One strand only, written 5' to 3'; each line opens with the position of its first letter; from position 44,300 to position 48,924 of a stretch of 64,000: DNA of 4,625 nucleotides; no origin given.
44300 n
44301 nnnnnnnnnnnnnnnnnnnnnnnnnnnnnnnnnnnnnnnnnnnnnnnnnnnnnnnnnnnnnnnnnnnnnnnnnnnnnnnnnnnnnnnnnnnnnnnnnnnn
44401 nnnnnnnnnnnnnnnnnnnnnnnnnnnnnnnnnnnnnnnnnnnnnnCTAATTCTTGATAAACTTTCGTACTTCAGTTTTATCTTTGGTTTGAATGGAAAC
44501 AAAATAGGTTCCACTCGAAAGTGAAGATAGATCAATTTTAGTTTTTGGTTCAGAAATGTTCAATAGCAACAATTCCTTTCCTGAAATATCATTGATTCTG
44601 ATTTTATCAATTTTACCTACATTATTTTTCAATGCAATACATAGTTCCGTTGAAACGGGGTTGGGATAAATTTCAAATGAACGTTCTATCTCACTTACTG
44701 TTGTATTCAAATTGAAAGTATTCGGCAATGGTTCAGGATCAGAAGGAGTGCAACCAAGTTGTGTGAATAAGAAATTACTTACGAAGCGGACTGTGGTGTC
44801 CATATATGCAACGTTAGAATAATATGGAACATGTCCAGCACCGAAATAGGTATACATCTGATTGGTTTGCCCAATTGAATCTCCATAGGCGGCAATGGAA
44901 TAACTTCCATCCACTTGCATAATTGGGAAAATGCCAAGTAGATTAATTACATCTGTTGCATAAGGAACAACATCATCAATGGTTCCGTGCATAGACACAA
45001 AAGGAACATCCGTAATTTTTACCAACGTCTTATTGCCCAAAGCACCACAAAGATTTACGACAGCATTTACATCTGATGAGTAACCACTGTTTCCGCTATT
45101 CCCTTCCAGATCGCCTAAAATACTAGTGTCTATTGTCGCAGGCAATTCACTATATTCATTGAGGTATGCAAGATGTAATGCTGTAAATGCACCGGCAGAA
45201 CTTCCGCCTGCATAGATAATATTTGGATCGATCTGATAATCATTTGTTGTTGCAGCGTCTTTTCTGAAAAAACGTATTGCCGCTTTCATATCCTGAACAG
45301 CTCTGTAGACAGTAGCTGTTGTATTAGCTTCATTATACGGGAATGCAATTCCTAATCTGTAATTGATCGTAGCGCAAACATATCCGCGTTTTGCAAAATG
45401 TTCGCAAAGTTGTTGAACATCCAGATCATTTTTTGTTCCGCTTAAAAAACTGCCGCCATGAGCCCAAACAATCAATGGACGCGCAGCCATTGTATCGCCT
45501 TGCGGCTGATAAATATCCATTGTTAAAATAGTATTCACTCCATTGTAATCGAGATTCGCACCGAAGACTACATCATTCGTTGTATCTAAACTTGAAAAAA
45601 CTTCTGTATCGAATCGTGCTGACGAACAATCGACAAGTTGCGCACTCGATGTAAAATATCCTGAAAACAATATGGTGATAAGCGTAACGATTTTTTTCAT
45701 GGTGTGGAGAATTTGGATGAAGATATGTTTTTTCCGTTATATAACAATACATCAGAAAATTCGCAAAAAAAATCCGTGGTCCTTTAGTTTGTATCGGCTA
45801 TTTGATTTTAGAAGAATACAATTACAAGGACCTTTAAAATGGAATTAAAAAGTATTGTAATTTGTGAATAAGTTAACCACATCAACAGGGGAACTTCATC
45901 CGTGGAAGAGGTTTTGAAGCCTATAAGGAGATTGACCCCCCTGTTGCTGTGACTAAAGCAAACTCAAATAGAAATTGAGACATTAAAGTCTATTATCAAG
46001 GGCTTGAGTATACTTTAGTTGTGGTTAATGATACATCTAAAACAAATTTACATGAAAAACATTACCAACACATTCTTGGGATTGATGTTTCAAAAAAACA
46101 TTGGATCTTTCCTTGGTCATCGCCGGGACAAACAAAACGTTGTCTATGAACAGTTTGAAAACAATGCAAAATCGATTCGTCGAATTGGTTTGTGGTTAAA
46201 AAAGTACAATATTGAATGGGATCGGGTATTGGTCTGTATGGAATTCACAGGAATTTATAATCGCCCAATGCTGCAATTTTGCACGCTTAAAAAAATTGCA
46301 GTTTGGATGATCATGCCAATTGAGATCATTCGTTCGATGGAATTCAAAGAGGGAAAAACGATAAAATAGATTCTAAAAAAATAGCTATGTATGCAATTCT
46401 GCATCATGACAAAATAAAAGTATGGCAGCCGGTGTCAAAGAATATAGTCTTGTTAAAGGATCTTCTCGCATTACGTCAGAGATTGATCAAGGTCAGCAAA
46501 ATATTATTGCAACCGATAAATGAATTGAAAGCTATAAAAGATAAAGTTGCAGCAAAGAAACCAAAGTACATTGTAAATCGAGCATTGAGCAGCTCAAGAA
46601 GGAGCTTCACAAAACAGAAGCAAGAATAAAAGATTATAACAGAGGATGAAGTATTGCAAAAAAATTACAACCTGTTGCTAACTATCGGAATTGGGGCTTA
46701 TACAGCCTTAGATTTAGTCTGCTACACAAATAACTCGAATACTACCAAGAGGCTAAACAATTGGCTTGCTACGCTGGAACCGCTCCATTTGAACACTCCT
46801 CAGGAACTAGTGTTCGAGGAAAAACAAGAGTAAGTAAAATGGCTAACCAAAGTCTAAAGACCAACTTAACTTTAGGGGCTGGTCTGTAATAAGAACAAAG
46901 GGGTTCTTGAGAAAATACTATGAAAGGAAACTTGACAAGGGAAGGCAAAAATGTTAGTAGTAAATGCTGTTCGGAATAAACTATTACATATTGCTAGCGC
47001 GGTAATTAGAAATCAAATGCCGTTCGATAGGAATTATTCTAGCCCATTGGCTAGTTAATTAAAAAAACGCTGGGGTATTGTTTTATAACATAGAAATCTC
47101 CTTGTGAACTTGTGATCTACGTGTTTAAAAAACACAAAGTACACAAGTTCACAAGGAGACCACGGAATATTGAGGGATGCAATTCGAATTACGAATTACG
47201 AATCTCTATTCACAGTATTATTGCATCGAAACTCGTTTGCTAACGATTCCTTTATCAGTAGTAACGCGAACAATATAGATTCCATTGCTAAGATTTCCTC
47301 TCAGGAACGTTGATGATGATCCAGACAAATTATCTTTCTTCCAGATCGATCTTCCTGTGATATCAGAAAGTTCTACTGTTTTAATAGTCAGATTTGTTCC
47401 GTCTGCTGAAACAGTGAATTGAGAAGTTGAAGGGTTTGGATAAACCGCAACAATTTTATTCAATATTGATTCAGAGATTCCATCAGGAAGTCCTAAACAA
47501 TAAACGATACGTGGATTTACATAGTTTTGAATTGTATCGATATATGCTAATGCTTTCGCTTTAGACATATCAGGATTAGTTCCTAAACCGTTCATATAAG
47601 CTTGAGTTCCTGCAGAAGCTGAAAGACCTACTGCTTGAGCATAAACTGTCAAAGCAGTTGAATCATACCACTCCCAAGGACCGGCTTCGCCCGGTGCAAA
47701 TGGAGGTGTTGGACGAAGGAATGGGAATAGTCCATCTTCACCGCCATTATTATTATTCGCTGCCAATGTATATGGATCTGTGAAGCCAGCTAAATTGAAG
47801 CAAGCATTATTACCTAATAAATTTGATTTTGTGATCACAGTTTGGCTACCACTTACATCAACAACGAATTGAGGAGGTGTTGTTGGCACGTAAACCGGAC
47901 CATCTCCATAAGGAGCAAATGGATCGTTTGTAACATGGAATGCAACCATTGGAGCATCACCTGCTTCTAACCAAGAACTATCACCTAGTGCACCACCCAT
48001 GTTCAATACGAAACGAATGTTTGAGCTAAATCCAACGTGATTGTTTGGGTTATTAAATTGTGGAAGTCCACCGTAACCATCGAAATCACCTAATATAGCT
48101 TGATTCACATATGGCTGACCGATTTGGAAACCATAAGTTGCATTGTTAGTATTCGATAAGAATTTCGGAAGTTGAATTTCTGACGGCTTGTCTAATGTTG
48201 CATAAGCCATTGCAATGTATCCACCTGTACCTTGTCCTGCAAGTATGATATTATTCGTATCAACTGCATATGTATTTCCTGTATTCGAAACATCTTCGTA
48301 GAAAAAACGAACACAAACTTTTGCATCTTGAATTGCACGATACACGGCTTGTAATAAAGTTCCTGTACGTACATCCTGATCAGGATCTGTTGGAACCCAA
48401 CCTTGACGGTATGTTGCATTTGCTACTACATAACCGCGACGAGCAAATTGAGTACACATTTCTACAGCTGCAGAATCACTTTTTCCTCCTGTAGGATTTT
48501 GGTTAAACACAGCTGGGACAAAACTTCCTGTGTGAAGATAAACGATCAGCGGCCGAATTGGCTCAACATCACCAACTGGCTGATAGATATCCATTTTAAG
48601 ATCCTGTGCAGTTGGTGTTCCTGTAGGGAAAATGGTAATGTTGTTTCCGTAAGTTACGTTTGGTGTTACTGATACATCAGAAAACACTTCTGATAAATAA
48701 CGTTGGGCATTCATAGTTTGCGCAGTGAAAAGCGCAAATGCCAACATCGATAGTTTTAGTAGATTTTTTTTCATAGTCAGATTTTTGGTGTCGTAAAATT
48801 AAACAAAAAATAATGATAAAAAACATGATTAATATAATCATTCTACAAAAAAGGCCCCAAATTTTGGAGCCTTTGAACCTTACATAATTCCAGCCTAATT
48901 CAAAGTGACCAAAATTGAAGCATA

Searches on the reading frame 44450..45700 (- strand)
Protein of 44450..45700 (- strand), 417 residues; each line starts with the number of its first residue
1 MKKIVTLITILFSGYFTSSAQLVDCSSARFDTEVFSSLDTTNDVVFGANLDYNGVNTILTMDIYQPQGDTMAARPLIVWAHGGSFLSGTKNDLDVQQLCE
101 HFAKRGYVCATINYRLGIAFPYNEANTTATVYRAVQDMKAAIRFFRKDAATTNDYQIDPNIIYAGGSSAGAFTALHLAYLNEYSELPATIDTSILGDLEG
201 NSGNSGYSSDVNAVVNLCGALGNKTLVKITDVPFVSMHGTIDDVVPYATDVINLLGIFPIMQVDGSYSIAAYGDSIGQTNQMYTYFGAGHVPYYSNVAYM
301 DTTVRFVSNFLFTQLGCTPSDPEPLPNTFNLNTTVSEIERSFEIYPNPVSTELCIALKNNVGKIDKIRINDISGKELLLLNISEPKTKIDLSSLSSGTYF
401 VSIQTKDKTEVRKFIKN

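Call 8: search_protein_families(library=pfam, proteins=[window:44450-45700:-], max_evalue=0.01)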
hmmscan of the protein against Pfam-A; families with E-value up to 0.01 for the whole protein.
window:44450-45700:- (417 aa): 5 families
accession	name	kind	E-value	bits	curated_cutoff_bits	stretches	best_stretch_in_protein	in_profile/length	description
PF20434.5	BD-FAE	-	1.1e-25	90.9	26.8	1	61-219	1-141/215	BD-FAE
PF18962.6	Por_Secre_tail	-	1.1e-14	54.9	27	1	344-415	1-74/75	Secretion system C-terminal sorting domain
PF00135.34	COesterase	-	3.5e-12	46.5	27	1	59-179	86-201/515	Carboxylesterase family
PF07859.19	Abhydrolase_3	-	1e-07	32.4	25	1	77-183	1-94/210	alpha/beta hydrolase fold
PF00326.27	Peptidase_S9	-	0.00092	19.2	22.6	0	101-176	9-80/213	Prolyl oligopeptidase family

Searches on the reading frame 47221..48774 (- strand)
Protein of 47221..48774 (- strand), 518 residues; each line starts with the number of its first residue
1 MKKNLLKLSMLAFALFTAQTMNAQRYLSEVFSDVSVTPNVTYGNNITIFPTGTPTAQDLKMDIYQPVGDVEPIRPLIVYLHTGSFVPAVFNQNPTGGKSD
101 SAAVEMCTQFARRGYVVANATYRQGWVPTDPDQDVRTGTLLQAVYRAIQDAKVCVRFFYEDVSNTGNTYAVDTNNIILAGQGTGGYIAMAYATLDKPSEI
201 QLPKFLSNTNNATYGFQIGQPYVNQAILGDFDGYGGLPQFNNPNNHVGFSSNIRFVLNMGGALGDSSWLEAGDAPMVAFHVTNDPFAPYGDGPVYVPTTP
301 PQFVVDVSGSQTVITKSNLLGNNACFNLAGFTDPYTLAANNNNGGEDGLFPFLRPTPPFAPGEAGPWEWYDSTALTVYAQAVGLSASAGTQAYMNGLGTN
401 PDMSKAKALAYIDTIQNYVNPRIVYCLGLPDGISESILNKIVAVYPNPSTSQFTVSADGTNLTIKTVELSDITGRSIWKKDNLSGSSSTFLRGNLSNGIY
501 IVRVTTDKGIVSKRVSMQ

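Call 8: search_protein_families(library=pfam, proteins=[window:47221-48774:-], max_evalue=0.01)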
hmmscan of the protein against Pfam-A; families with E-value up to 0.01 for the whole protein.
window:47221-48774:- (518 aa): 2 families
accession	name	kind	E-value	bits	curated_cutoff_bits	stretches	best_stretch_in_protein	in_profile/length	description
PF18962.6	Por_Secre_tail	-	2.6e-11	44.1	27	1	444-514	1-72/75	Secretion system C-terminal sorting domain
PF20434.5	BD-FAE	-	4.7e-10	39.8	26.8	1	61-208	1-125/215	BD-FAE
